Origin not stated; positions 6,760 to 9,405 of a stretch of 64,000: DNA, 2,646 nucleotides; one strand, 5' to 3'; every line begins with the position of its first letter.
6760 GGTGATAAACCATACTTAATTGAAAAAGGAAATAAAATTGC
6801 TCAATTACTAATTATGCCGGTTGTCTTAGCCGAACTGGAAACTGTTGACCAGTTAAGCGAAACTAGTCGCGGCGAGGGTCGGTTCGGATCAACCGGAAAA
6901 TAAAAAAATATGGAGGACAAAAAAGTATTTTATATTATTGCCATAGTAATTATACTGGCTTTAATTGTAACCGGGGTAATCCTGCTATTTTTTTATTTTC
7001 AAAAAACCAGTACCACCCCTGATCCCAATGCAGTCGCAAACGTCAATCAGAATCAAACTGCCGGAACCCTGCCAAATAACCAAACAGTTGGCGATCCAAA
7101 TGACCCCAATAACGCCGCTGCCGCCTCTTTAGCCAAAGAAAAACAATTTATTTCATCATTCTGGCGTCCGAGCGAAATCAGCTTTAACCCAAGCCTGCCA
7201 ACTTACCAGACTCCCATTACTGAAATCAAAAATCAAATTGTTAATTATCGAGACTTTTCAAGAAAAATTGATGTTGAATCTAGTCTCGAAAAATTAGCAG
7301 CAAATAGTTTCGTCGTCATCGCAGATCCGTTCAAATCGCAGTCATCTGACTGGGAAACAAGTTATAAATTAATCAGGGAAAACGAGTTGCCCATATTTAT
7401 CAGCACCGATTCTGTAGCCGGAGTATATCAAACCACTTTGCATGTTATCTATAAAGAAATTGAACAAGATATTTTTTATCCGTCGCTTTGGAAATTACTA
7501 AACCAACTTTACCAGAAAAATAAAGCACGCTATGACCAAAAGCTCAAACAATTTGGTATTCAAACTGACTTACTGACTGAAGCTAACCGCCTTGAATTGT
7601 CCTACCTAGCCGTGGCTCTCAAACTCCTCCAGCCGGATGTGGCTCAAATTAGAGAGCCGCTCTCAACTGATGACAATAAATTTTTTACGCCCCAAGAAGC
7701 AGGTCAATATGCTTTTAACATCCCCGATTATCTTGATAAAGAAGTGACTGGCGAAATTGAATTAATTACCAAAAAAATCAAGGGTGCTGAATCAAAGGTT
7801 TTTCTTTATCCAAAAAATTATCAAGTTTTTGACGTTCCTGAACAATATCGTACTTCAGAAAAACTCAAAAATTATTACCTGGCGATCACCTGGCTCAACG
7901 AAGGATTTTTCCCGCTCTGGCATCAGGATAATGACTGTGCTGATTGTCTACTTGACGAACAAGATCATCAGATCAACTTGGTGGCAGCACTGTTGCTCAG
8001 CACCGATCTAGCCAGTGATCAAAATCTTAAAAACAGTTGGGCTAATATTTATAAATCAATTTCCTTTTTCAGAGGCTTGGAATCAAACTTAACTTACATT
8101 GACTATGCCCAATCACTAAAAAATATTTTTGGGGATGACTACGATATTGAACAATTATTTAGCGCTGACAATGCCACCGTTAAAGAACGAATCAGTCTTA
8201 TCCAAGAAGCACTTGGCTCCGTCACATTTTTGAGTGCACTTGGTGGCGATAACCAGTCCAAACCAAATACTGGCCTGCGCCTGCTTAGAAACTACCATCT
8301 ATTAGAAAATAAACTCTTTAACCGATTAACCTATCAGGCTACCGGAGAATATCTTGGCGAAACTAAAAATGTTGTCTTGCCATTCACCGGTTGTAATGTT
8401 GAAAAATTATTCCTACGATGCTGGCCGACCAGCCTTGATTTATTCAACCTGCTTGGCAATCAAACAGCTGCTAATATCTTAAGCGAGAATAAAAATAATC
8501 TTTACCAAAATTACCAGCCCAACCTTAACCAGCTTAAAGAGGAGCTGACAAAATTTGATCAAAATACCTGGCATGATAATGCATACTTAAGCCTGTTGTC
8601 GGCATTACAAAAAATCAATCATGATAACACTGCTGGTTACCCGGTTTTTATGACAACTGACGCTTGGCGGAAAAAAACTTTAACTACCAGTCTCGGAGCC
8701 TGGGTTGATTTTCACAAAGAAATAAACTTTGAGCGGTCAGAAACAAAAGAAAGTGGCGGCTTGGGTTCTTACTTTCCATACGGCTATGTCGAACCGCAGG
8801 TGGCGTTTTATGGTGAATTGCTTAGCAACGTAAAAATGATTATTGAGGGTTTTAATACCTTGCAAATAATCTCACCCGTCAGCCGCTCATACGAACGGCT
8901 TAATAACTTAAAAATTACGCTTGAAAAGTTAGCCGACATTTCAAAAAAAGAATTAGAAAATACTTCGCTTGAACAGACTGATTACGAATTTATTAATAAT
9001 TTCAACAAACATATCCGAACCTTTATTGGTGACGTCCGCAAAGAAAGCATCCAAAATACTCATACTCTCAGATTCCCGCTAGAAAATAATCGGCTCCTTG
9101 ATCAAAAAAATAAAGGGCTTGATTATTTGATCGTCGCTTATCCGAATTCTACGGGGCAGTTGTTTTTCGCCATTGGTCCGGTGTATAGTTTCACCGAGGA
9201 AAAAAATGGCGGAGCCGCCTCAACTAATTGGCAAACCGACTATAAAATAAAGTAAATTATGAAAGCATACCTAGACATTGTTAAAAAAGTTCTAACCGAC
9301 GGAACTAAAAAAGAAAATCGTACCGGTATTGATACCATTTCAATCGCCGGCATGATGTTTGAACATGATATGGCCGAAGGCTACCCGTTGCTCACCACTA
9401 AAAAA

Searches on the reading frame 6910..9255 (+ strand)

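Call 69: search_protein_families(library=pfam, proteins=[window:6910-9255:+], max_evalue=0.001)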
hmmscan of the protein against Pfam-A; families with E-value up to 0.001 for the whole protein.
window:6910-9255:+ (781 aa): 1 family
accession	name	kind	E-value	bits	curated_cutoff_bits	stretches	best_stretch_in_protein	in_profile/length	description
PF11369.13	DUF3160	-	4.2e-93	313.4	25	1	124-764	3-603/632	Protein of unknown function (DUF3160)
